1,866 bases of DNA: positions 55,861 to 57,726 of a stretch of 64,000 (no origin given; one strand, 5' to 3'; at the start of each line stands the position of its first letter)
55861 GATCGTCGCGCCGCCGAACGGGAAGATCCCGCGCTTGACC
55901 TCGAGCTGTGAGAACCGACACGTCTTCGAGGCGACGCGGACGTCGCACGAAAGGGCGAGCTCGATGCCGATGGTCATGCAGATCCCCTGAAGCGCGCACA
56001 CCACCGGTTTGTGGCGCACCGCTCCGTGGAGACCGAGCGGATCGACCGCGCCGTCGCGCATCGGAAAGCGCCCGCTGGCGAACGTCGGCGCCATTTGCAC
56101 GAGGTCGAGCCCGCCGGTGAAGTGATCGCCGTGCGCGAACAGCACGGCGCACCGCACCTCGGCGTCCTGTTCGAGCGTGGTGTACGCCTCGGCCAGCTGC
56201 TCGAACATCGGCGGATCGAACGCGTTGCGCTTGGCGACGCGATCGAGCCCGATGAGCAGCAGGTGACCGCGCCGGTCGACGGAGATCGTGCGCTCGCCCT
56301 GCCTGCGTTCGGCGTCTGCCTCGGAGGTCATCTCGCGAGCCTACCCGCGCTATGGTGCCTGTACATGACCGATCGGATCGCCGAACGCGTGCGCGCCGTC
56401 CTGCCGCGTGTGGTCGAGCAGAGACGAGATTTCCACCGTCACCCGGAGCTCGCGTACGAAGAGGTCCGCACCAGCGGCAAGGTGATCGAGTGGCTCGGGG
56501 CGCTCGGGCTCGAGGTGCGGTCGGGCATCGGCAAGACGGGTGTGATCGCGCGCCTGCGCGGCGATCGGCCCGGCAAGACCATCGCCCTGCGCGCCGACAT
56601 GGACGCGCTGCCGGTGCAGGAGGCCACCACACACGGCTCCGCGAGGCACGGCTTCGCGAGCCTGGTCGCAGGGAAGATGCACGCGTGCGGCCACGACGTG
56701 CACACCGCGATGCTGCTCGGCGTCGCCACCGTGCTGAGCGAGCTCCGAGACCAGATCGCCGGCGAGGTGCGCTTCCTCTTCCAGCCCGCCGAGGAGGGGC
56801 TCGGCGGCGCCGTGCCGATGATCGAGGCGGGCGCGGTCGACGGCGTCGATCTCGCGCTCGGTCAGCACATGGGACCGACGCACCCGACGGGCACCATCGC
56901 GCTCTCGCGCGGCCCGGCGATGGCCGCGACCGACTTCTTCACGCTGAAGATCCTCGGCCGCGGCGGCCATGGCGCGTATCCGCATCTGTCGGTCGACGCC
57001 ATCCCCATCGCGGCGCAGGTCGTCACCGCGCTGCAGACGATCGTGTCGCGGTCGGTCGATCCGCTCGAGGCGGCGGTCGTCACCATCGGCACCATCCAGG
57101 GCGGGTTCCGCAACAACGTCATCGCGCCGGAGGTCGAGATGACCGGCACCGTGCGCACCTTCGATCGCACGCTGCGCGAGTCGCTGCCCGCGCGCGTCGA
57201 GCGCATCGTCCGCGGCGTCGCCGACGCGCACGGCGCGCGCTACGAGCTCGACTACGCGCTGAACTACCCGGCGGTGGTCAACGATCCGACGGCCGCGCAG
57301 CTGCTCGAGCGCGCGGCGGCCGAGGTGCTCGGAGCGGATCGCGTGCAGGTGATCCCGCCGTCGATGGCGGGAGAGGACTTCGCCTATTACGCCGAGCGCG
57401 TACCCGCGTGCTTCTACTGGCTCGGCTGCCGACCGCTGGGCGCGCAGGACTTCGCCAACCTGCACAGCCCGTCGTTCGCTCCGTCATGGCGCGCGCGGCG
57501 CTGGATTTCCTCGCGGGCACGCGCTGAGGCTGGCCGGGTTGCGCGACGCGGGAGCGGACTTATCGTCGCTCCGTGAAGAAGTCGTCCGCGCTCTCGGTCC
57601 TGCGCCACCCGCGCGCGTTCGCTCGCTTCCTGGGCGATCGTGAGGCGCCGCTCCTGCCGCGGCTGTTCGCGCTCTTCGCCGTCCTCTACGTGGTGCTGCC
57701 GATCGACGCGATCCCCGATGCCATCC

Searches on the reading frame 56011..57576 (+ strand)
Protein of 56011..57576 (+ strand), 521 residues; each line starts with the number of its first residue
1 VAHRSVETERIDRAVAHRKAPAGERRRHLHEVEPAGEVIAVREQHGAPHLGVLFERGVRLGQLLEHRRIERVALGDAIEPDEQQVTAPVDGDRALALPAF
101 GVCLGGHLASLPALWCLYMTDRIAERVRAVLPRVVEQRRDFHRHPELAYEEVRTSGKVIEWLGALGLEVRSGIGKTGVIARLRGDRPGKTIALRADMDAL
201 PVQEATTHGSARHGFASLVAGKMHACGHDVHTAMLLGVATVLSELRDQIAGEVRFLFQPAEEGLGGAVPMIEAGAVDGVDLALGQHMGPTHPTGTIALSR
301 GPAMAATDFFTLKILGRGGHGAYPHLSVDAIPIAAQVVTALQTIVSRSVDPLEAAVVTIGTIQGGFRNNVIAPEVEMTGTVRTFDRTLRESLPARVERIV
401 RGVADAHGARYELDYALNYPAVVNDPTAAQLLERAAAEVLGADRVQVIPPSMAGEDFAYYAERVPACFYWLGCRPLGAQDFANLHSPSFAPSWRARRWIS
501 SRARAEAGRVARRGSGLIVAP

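Call 100: search_protein_families(library=pfam, proteins=[window:56011-57576:+], max_evalue=0.001)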
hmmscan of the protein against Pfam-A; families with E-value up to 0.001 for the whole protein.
window:56011-57576:+ (521 aa): 2 families
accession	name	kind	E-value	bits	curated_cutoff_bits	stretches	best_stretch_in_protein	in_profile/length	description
PF01546.33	Peptidase_M20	-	1e-41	143.5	24.6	1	192-487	1-186/206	Peptidase family M20/M25/M40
PF07687.19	M20_dimer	-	9.2e-12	45.3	21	1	310-401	9-100/107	Peptidase dimerisation domain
